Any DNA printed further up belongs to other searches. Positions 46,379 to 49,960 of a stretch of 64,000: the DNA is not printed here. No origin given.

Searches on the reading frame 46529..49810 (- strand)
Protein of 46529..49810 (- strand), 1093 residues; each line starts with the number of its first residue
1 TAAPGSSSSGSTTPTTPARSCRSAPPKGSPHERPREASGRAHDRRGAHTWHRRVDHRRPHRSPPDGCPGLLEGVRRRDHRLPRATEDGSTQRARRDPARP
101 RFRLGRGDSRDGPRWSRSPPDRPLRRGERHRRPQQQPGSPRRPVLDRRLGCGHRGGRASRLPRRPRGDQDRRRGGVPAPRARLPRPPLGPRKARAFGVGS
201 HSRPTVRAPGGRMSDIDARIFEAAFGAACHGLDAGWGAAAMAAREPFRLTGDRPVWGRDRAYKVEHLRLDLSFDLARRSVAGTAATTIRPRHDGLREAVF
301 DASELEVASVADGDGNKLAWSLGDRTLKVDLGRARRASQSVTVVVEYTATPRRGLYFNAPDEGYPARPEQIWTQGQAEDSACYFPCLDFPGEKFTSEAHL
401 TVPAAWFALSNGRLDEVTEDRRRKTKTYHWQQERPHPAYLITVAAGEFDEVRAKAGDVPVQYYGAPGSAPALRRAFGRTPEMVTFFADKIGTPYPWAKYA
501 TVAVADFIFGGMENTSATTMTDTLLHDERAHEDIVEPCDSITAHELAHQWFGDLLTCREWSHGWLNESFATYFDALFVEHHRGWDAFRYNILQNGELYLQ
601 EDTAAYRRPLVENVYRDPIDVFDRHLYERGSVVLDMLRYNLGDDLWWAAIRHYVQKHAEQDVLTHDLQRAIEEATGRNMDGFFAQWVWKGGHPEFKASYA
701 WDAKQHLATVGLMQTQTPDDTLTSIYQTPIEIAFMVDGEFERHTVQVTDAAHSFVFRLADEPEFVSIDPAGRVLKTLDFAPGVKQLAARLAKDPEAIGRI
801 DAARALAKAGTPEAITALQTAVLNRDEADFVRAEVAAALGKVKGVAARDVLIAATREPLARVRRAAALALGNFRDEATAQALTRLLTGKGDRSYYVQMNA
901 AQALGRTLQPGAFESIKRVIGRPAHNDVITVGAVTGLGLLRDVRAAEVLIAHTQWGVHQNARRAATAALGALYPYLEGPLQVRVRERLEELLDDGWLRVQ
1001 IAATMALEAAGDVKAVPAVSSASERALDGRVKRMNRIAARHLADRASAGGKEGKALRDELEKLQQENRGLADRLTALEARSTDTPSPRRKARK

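Call 31: search_protein_families(library=pfam, proteins=[window:46529-49810:-], max_evalue=0.0001)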
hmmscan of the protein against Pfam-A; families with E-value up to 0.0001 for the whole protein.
window:46529-49810:- (1093 aa): 4 families
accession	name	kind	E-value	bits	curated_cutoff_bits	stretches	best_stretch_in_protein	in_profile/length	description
PF01433.26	Peptidase_M1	-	7.8e-52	176.5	27.7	1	476-686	3-218/218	Peptidase family M1 domain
PF13646.12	HEAT_2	-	2.5e-23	82.6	27.7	3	784-857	2-73/88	HEAT repeats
PF17900.6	Peptidase_M1_N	-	2.9e-17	63.8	25.8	1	265-440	3-186/186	Peptidase M1 N-terminal domain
PF03130.22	HEAT_PBS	-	1.7e-11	43.9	20.9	0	862-886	1-25/27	PBS lyase HEAT-like repeat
